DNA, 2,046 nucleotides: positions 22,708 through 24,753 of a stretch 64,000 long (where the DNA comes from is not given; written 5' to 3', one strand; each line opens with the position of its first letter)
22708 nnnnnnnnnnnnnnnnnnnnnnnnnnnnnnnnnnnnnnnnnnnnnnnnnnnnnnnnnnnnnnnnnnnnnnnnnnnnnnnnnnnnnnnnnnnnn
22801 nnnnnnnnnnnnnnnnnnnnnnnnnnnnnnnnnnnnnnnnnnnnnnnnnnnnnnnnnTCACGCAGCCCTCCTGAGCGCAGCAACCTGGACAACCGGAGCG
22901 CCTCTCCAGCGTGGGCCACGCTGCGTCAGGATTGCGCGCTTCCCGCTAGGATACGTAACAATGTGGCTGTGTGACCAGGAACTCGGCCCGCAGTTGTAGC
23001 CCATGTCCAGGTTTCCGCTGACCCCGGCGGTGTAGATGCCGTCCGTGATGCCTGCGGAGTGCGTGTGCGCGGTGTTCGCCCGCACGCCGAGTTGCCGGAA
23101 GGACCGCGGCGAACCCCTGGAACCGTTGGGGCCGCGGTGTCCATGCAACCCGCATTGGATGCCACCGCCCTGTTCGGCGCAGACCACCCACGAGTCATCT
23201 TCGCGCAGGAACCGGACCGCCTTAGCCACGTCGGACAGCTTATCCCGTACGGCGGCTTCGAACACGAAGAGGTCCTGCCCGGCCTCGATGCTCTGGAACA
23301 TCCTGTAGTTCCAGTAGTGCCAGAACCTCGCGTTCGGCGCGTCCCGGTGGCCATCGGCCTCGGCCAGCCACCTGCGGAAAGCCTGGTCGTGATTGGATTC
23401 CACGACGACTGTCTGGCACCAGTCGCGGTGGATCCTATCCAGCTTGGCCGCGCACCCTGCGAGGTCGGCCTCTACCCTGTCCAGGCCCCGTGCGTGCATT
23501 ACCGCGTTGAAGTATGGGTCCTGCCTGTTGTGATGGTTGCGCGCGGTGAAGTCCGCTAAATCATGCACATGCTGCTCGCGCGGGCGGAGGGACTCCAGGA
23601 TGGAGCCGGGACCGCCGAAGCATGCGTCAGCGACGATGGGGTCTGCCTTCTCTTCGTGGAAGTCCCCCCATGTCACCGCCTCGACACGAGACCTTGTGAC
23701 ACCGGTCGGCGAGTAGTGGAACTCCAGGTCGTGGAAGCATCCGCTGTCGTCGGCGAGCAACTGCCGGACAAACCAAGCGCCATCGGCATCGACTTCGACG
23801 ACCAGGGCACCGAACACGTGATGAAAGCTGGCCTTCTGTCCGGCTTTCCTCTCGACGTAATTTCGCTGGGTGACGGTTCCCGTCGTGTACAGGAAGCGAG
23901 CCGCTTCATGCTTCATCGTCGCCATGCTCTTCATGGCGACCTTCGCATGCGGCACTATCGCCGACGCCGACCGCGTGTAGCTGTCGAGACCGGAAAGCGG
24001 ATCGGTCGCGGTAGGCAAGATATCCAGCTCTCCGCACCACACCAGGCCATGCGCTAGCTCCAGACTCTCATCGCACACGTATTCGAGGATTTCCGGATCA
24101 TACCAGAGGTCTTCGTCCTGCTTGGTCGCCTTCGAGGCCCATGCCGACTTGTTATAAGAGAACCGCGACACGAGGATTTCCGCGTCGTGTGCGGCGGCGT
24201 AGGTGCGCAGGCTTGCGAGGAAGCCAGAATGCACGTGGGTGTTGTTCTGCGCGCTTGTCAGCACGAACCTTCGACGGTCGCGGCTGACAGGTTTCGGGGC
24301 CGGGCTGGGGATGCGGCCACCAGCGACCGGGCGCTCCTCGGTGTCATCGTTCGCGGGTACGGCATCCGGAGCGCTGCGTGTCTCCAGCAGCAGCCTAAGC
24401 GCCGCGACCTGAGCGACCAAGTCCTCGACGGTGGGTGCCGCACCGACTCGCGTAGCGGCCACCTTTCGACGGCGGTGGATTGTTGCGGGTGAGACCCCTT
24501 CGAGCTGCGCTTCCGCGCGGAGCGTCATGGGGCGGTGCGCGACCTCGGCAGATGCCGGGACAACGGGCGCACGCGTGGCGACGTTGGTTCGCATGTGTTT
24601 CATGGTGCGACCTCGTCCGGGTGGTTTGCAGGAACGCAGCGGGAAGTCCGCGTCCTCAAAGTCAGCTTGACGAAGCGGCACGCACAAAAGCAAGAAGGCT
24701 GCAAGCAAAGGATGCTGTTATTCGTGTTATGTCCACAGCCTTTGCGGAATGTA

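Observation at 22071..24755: Coupled operon: T5 A1-like nuclease - tiny HTH - guanylate kinase, inside the lysis module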

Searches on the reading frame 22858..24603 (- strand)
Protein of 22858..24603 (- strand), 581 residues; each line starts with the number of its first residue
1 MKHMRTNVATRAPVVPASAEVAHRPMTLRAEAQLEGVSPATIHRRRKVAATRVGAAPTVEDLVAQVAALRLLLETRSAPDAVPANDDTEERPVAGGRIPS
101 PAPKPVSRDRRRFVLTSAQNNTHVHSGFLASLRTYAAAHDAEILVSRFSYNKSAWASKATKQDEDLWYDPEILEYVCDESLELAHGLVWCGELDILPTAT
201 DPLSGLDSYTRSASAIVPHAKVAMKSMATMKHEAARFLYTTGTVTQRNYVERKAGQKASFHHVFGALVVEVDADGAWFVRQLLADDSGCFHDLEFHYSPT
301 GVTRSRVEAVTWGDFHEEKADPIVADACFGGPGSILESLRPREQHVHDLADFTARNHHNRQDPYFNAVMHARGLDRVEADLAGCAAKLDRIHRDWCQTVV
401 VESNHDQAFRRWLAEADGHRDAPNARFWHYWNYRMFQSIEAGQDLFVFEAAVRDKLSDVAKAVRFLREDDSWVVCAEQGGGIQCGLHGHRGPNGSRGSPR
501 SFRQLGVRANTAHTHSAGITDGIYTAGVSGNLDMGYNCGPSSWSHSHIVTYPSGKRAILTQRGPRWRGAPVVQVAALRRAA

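Call 5: search_protein_families(library=pfam, proteins=[window:22858-24603:-], max_evalue=0.01)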
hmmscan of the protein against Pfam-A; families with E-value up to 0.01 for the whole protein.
window:22858-24603:- (581 aa): 0 families

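Call 6: search_protein_families(library=phrogs, proteins=[window:22858-24603:-], max_evalue=0.01)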
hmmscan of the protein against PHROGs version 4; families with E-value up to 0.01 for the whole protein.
window:22858-24603:- (581 aa): 1 family
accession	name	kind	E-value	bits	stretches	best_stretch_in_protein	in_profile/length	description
phrog_1745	-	other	3.6e-189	630.9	1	64-567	40-541/542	DNA transfer protein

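Call 8: search_protein_families(library=ncbifam, proteins=[window:22858-24603:-], max_evalue=0.01)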
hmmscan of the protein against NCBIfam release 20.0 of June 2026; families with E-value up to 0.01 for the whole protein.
window:22858-24603:- (581 aa): 0 families

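Call 9: search_dna_similar(query=window:22858-24603:-, collection=phages, mode=protein, max_rows=40, rows=spread)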
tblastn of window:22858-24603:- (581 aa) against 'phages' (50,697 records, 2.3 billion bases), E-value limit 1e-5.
Records with a match: 1134; places in all: 1264; records where one place covers at least 80% of the query: 639.
Best place of each record, by identity: <60% 1134.
By first word of the organism name: Vibrio 368; Salmonella 274; Escherichia 127; Klebsiella 81; Flavobacterium 68; Caulobacter 39; Rhizobium 29; Phage 13; Cellulophaga 12; Bacteriophage 11; and 42 more.
By host as written in the record: - 358; Flavobacterium sp. BAL314 68; Escherichia coli 42; Salmonella enterica subsp. enterica serovar Enteritidis PT1 39; Vibrio harveyi BAA-1116 36; Klebsiella pneumoniae 25; Salmonella sp. 24; Salmonella enterica 23; and 223 more.
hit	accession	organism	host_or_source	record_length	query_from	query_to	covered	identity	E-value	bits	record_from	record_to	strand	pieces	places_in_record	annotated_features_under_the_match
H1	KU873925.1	Pseudomonas phage pf16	Pseudomonas putida PpG1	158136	90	567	82%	52.1%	3e-151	486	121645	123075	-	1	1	hypothetical protein | promoter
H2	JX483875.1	Rhizobium phage RHEph03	Rhizobium etli Brasil5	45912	88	567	83%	47.3%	1e-128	422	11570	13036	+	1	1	hypothetical protein (x2)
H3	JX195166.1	Pectobacterium phage My1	-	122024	83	579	86%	40.8%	1e-114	381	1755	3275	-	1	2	left TR | putative A1 protein | hypothetical protein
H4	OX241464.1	Vibrio phage 277E43-1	Seawater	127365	92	567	82%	42.1%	2e-118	392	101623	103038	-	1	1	putative homeodomain-like protein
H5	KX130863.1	Shigella phage SHSML-45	Shigella sonnei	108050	89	566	82%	41.8%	8e-112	373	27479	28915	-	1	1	putative A1 protein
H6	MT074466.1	Salmonella phage atrejo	Salmonella enterica subsp. enterica ...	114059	89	566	82%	41.5%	1e-112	375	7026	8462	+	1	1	A1 protein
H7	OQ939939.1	Escherichia phage SUT_E1620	Escherichia coli K12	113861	89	566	82%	41.4%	1e-110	369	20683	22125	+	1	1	protein A1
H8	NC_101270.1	Salmonella phage vB_SenS_SB10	Salmonella enterica subsp. enterica ...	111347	89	566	82%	41.3%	9e-112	373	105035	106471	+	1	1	hypothetical protein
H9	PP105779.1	Salmonella phage vB_SalS-SIY1lw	Salmonella infantis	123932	89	566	82%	41.3%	4e-111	371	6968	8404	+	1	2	repeat_region | putative A1 protein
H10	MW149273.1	Salmonella phage vB_SalS_ABTNLsp4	Salmonella enterica CVCC 503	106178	88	566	82%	41.1%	1e-111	372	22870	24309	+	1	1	hypothetical protein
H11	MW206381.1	Salmonella phage SP76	Salmonella enterica subsp. enterica ...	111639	89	566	82%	41.1%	2e-111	372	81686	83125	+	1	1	putative A1 protein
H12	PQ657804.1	Klebsiella phage Roth39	Klebsiella sp. NCTC 7427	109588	89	559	81%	41.7%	1e-106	357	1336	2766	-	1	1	metallophosphoesterase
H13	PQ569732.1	Klebsiella phage vB_Kpn_K7_rec6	Klebsiella pneumoniae K42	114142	89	559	81%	41.6%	1e-107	360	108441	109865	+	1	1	DNA transfer protein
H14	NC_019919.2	Yersinia phage phiR2-01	Yersinia enterocolitica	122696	89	566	82%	40.9%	9e-112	372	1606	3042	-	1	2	repeat_region | g003: DNA transfer protein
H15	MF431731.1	Bacteriophage T5-like pork27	raw pork meat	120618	89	566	82%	40.9%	5e-110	367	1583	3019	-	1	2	left terminal repeat | putative A1 protein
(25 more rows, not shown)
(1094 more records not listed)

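Call 10: search_solved_structures(query=window:22858-24603:-, max_evalue=1, show_alignments=2)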
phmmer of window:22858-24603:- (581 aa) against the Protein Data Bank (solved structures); distinct sequences matched with E-value up to 1: 0.

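Call 11: get_annotated_region(hit=H1, flank=5000)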
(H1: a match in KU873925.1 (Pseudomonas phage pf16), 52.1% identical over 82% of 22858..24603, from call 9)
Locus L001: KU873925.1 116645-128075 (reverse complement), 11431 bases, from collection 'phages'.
description: Pseudomonas phage pf16, complete genome.
organism: Pseudomonas phage pf16 (NCBI taxid 1815630)
taxonomy: Viruses; Duplodnaviria; Heunggongvirae; Uroviricota; Caudoviricetes; Chakrabartyvirus; Chakrabartyvirus pf16
host: Pseudomonas putida PpG1; source: -; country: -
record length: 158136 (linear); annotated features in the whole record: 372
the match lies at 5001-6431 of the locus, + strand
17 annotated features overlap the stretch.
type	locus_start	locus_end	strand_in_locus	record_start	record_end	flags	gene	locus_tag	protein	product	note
regulatory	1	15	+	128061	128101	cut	-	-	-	promoter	putative Sigma70 promoter element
CDS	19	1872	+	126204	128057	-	-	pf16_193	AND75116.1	hypothetical protein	pf16_gp193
regulatory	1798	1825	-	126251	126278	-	-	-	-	promoter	putative phage specific promoter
CDS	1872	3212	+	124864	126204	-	-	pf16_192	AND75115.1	hypothetical protein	pf16_gp192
regulatory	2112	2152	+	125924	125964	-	-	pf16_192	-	promoter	putative Sigma70 promoter element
CDS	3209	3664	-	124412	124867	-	-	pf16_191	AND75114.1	hypothetical protein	pf16_gp191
regulatory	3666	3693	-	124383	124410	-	-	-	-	promoter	putative phage specific promoter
CDS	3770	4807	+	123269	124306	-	-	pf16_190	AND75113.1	hypothetical protein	pf16_gp190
regulatory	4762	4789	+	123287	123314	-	-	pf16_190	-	promoter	putative phage specific promoter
CDS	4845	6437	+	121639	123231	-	-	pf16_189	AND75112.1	hypothetical protein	pf16_gp189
regulatory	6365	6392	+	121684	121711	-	-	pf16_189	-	promoter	putative phage specific promoter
CDS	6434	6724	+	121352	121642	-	-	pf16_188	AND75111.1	hypothetical protein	pf16_gp188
CDS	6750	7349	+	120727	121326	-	-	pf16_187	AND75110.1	hypothetical protein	pf16_gp187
CDS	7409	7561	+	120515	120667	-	-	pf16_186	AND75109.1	hypothetical protein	pf16_gp186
CDS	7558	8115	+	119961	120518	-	-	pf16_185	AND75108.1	hypothetical protein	pf16_gp185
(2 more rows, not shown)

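Call 12: get_annotated_region(hit=H2, flank=6000)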
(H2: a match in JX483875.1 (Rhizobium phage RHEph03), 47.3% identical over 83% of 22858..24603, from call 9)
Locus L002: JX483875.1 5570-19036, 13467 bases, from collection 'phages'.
description: Rhizobium phage RHEph03, complete genome.
organism: Rhizobium phage RHEph03 (NCBI taxid 1220603)
taxonomy: Viruses; Duplodnaviria; Heunggongvirae; Uroviricota; Caudoviricetes; Autographiviridae; Cuernavacavirus; Cuernavacavirus RHEph02
host: Rhizobium etli Brasil5; source: -; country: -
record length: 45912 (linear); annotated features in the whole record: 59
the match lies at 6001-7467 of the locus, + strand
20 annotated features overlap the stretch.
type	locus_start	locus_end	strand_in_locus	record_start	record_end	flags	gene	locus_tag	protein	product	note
CDS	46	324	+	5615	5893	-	-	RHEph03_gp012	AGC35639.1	hypothetical protein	-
CDS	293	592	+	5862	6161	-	-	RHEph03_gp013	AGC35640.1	hypothetical protein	-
CDS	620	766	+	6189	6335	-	-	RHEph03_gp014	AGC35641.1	hypothetical protein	-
CDS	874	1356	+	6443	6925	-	-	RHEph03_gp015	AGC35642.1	hypothetical protein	-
CDS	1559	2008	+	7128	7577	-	-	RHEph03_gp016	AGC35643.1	hypothetical protein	-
CDS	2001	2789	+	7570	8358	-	-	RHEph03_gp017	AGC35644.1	hypothetical protein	-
CDS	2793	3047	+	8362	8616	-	-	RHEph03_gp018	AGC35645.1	hypothetical protein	-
CDS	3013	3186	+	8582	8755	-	-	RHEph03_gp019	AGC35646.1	hypothetical protein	-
CDS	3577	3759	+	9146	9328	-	-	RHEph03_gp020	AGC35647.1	hypothetical protein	-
CDS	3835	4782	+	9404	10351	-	-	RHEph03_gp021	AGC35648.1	putative DNA primase protein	POG0823; POG0822; POG1402; POG1401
CDS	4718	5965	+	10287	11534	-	-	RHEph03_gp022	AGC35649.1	putative DNA helicase DnaB-like protein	DNA helicase, DnaB-like, C-terminal, POG0825; POG0824; POG0010; GO_function: GO:0003678 - DNA helicase activity; ...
CDS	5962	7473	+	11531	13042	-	-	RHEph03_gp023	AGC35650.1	hypothetical protein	POG0915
CDS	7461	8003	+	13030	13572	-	-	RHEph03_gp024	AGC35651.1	hypothetical protein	POG1364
CDS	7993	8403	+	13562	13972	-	-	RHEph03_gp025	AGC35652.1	hypothetical protein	POG1713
CDS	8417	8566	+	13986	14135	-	-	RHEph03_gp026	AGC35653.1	hypothetical protein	-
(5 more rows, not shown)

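Call 13: search_protein_families(library=pfam, proteins=[L001:6434-6724:+, L001:6750-7349:+, L001:7558-8115:+, L002:7461-8003:+, L002:7993-8403:+, L001:3770-4807:+, L001:4845-6437:+], max_evalue=0.01)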
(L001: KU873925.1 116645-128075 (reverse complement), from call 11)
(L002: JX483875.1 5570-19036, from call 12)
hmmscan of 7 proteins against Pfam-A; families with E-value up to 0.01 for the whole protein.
L001:6434-6724:+ (96 aa): 0 families

L001:6750-7349:+ (199 aa): 2 families
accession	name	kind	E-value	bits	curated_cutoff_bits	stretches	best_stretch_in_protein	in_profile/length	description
PF00574.28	CLP_protease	-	1.6e-09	38.3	20.2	1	36-161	31-155/182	Clp protease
PF25145.1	NfeD1b_N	-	3.1e-07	30.6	40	1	51-111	31-91/189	NfeD1b, N-terminal domain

L001:7558-8115:+ (185 aa): 1 family
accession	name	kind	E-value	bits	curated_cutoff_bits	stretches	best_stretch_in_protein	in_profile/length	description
PF02075.23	RuvC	-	8.8e-06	26.1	22.2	1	59-139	39-120/148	Crossover junction endodeoxyribonuclease RuvC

L002:7461-8003:+ (180 aa): 1 family
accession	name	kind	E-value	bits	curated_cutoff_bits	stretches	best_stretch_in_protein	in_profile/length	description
PF12917.13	YfbR-like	-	0.0084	16.2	25.9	0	60-93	55-88/182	5'-deoxynucleotidase YfbR-like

L002:7993-8403:+ (136 aa): 1 family
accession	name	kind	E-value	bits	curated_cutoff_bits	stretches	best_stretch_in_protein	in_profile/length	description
PF18909.5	dGTP_diPhyd_N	-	4.6e-25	87.9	27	1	4-102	2-99/99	dATP/dGTP diphosphohydrolase, N-terminal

L001:3770-4807:+ (345 aa): 2 families
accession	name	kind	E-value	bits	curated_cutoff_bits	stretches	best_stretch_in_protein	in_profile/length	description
PF14354.12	Lar_restr_allev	-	0.006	17.2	28.6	0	35-72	6-37/58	Restriction alleviation protein Lar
PF08275.17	DNAG_N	-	0.0079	16.7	26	0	165-217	55-108/128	DNA primase catalytic core, N-terminal domain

L001:4845-6437:+ (530 aa): 6 families
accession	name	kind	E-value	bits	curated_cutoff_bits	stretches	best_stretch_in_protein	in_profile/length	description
PF13384.12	HTH_23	-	2.1e-05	24.6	24.6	1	9-42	7-40/50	Homeodomain-like domain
PF13936.12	HTH_38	-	4.6e-05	23.5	27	1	11-42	12-43/44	Helix-turn-helix domain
PF13518.12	HTH_28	-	0.0016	18.9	25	1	8-42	1-35/52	Helix-turn-helix domain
PF00196.25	GerE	-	0.0032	17.5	23.5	1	10-42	8-40/57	Bacterial regulatory proteins, luxR family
PF02796.21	HTH_7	-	0.005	17.4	23.8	1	10-39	12-41/45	Helix-turn-helix domain of resolvase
PF01381.28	HTH_3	-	0.0074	16.7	23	0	13-39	4-29/55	Helix-turn-helix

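Call 16: find_related_loci(query=window:22858-24603:-, collection=genome_contigs, flank=6000)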
Query window:22858-24603:- (581 aa) in genome_contigs; peptide patterns used: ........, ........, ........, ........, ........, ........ (x = any residue, [..] = any of these).
12 stretches matched a pattern; 2 encode a relative of the query (tblastn E <= 1e-3); 2 distinct loci.
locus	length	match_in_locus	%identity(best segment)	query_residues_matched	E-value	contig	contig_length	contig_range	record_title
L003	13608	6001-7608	59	24-567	0e+0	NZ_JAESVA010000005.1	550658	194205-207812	Acidisoma cellulosilyticum strain HW T5.17 contig00005, whole genome shotgun sequence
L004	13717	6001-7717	55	9-569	0e+0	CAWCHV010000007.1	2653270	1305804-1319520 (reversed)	MAG: uncultured Alphaproteobacteria bacterium isolate MFD09603.bin.1.365 genome assembly, contig: contig_7481, whole gen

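Call 17: find_related_loci(query=window:22858-24603:-, collection=viral_contigs, flank=6000)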
Query window:22858-24603:- (581 aa) in viral_contigs; peptide patterns used: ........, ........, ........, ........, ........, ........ (x = any residue, [..] = any of these).
No stretch of DNA in the collection matches any of the patterns.

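Call 20: find_homologous_proteins(query=window:22858-24603:-, max_evalue=1e-20)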
Query window:22858-24603:- (581 aa): 1435 proteins with E <= 1e-20 among 8000 candidates; the best 120 are listed.
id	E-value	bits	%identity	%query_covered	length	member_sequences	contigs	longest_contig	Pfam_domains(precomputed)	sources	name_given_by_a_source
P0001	0.0e+0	1197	89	100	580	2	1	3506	-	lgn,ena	-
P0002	0.0e+0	1154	87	100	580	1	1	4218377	-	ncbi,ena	-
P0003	0.0e+0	1045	78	99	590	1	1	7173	-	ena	-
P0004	0.0e+0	1021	77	98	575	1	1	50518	-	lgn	-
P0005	4.1e-281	952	73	99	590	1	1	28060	-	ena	-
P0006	1.2e-254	865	67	97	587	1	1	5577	-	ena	-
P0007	1.5e-250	851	68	96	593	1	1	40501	-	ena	-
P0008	2.1e-249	847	68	94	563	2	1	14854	-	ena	-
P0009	1.4e-245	835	73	86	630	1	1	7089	-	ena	-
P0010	1.2e-234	798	68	88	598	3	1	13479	-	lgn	-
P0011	1.1e-231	789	70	88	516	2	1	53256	-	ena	-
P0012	6.4e-227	773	59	97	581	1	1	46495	-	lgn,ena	-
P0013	2.9e-225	768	59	98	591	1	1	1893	-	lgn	-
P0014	1.5e-221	755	60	97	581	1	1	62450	-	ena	-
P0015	3.1e-218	744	64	86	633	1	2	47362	-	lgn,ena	-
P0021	2.2e-183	629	56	87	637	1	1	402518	-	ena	-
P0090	3.2e-163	563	53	88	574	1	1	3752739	-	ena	-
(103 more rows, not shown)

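Call 22: find_encoding_contigs(protein=P0002, flank=10000, max_places=3)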
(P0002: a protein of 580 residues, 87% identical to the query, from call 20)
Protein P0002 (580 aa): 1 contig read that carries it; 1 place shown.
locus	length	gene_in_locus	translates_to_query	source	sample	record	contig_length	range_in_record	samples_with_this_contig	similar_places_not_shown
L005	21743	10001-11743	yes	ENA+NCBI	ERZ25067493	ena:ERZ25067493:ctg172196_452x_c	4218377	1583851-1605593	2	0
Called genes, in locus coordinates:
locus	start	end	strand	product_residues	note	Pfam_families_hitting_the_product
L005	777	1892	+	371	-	-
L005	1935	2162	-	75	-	-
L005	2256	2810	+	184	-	PF04717:Phage_base_V (weak)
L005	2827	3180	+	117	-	-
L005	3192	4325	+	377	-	-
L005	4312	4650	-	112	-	-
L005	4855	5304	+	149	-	-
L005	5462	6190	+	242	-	PF27728:UCP028438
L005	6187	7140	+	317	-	-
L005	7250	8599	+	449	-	-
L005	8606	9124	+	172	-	-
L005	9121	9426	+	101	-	-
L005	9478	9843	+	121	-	-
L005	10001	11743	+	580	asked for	-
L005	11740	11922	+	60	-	PF13384:HTH_23 (weak)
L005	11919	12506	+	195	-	PF00625:Guanylate_kin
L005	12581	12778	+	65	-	-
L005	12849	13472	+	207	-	PF05838:Glyco_hydro_108, PF09374:PG_binding_3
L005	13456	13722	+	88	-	-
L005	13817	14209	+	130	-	-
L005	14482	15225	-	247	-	-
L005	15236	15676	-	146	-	-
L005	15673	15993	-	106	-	-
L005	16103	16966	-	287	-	PF14355:Abi_C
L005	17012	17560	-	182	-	PF09225:Endonuc-PvuII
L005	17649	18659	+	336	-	PF01555:N6_N4_Mtase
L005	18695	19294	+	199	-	-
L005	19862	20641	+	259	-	-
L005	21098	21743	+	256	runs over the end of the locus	PF13643:DUF4145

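Call 23: find_encoding_contigs(protein=P0004, flank=10000, max_places=3)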
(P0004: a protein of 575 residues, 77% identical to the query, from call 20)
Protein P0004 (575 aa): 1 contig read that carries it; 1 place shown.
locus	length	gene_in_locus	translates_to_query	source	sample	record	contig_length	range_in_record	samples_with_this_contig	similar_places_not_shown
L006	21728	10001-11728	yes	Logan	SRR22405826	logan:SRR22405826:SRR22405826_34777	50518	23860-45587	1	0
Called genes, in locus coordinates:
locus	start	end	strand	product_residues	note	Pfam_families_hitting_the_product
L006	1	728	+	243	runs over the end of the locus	-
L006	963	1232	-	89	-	-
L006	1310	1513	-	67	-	-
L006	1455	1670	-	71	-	-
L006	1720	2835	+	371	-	-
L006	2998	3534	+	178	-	PF04717:Phage_base_V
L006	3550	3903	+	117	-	-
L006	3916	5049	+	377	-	-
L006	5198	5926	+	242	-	PF27728:UCP028438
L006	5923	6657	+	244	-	-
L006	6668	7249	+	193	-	-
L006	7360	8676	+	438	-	PF21722:Gly_rich_2 (weak)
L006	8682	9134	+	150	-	-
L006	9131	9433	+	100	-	-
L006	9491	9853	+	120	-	-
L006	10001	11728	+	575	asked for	-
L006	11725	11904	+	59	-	-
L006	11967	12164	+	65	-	-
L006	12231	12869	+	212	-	PF05838:Glyco_hydro_108, PF09374:PG_binding_3 (faint)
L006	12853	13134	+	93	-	-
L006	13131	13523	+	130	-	-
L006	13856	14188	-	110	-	PF12957:DUF3846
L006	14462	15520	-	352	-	-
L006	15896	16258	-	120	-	-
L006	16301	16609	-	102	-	-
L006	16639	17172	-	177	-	PF02195:ParB_N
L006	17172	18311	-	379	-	PF01507:PAPS_reduct, PF11922:DUF3440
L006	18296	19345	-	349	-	-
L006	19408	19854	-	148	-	PF00583:Acetyltransf_1, PF13673:Acetyltransf_10 (weak), PF13508:Acetyltransf_7 (weak)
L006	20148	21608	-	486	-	PF00176:SNF2-rel_dom, PF00271:Helicase_C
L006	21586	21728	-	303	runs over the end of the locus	-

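Call 35: find_encoding_contigs(protein=P0005, flank=4000, max_places=2)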
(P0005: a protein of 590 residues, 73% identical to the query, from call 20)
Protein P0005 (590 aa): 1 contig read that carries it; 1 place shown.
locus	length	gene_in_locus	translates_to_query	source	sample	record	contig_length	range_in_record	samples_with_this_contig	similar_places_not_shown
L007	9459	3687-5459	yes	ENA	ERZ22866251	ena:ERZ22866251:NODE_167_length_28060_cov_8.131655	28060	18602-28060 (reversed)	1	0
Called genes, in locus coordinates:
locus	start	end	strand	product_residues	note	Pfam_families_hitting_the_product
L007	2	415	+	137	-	?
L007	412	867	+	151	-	-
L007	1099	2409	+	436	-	-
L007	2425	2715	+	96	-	-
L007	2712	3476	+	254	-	-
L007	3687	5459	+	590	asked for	-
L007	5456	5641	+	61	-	-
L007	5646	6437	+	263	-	PF00145:DNA_methylase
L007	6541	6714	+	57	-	-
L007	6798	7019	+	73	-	-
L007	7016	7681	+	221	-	-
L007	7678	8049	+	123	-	-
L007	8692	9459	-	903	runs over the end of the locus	PF04851:ResIII (weak), PF00176:SNF2-rel_dom, PF00270:DEAD (faint), PF00271:Helicase_C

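Call 36: find_encoding_contigs(protein=P0007, flank=4000, max_places=2)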
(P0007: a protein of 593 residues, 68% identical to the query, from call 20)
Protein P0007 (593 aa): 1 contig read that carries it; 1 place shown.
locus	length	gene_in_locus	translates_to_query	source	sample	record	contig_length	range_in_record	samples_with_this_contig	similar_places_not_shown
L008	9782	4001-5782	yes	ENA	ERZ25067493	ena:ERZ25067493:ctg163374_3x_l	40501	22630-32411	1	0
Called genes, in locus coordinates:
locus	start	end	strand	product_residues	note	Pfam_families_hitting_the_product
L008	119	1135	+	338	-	PF05598:DUF772, PF01609:DDE_Tnp_1 (weak)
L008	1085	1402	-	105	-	-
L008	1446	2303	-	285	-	PF01695:IstB_IS21, PF02562:PhoH (weak)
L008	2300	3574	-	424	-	PF00665:rve, PF22483:Mu-transpos_C_2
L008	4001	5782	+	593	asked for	-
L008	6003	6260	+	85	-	-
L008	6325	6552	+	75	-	-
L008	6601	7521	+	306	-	-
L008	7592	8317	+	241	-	-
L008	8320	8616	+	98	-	-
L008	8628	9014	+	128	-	-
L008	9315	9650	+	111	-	PF27023:6BHPP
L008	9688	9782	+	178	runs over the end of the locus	-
